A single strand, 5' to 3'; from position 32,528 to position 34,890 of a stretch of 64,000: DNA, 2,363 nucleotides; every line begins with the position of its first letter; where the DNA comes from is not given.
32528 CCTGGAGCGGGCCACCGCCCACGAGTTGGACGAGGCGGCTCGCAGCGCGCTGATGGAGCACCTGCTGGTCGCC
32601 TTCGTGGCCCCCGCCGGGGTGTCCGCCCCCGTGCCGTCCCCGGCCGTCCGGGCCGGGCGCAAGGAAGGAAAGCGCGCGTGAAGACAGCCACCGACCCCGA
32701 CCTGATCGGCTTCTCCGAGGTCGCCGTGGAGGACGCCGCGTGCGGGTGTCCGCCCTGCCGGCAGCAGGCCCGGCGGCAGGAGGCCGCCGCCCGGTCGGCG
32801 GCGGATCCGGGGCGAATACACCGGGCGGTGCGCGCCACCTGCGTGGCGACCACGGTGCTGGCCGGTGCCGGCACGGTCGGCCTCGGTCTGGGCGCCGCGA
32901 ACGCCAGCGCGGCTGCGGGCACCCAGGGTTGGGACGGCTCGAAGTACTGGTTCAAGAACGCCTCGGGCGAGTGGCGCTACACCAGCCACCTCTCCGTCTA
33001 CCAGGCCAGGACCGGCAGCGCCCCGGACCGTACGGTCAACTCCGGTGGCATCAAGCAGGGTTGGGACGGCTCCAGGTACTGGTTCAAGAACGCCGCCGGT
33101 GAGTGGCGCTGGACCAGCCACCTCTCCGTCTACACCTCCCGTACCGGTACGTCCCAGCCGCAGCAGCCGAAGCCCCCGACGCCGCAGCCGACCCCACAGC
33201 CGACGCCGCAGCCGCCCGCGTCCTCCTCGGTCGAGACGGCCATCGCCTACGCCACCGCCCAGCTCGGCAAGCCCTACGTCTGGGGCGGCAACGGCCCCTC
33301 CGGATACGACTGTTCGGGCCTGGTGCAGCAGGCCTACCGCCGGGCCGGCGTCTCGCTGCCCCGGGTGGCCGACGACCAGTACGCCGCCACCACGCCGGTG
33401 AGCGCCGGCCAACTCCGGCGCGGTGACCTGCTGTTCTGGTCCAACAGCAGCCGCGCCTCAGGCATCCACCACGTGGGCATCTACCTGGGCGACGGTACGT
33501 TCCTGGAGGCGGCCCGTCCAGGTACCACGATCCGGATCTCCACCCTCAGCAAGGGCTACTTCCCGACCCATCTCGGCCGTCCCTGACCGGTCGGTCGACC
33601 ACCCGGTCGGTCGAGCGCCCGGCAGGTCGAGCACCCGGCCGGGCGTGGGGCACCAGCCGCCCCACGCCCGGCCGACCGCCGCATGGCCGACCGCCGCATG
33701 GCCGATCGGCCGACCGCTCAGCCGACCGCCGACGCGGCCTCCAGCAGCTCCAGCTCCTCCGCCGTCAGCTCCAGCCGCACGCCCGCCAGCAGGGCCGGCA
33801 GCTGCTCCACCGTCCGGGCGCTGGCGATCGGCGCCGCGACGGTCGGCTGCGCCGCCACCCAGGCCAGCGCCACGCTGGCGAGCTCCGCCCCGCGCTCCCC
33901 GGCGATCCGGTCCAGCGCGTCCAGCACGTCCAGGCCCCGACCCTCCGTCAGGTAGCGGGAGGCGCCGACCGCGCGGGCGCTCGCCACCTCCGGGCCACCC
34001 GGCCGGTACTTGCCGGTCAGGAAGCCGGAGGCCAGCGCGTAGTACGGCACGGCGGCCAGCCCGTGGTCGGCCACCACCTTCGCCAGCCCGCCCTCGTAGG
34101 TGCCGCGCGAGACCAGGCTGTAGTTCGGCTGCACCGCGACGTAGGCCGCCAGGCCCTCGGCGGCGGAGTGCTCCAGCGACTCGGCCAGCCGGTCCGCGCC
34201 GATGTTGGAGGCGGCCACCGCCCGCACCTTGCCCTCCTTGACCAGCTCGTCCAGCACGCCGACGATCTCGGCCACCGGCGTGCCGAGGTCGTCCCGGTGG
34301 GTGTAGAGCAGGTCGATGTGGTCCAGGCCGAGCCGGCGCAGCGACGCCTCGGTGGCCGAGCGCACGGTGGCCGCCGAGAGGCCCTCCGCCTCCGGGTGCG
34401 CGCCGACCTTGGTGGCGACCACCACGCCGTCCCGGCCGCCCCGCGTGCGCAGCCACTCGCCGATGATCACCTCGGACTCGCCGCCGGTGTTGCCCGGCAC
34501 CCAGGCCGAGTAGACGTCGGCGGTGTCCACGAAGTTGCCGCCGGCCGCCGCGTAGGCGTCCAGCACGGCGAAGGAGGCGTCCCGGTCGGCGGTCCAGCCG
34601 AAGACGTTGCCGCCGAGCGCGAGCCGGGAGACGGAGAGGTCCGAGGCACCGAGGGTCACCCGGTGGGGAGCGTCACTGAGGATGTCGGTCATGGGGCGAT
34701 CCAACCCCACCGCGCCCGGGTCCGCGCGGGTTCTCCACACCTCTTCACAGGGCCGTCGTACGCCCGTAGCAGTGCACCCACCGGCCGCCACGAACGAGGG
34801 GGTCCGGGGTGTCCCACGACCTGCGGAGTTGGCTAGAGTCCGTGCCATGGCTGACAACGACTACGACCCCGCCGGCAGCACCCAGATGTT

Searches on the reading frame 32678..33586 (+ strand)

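Call 8: search_protein_families(library=pfam, proteins=[window:32678-33586:+])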
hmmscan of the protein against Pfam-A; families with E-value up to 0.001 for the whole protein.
window:32678-33586:+ (302 aa): 3 families
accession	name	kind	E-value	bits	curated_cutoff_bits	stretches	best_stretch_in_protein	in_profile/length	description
PF00877.26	NLPC_P60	-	6.8e-30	103.6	23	1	197-298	1-99/105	NlpC/P60 family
PF05382.19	Amidase_5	-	0.0005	20.4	21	0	185-279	2-107/142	Bacteriophage peptidoglycan hydrolase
PF05708.18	Peptidase_C92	-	0.00071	20.1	27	0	182-229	78-127/166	Permuted papain-like amidase enzyme, YaeF/YiiX, C92 family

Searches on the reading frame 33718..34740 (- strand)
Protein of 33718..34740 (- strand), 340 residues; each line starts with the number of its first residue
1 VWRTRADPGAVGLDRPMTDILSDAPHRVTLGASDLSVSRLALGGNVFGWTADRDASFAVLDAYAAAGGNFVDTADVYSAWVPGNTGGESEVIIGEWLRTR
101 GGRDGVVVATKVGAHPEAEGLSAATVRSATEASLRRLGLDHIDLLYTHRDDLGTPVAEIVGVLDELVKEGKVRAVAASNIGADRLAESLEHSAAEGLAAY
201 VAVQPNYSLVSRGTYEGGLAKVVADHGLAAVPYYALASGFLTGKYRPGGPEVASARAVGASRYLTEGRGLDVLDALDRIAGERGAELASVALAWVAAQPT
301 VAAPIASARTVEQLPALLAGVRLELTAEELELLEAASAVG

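Call 8: search_protein_families(library=pfam, proteins=[window:33718-34740:-])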
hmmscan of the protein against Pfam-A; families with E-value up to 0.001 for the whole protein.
window:33718-34740:- (340 aa): 1 family
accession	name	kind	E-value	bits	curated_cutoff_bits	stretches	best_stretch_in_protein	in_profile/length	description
PF00248.27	Aldo_ket_red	-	1.3e-61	208.7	24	1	39-336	1-289/291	Aldo/keto reductase family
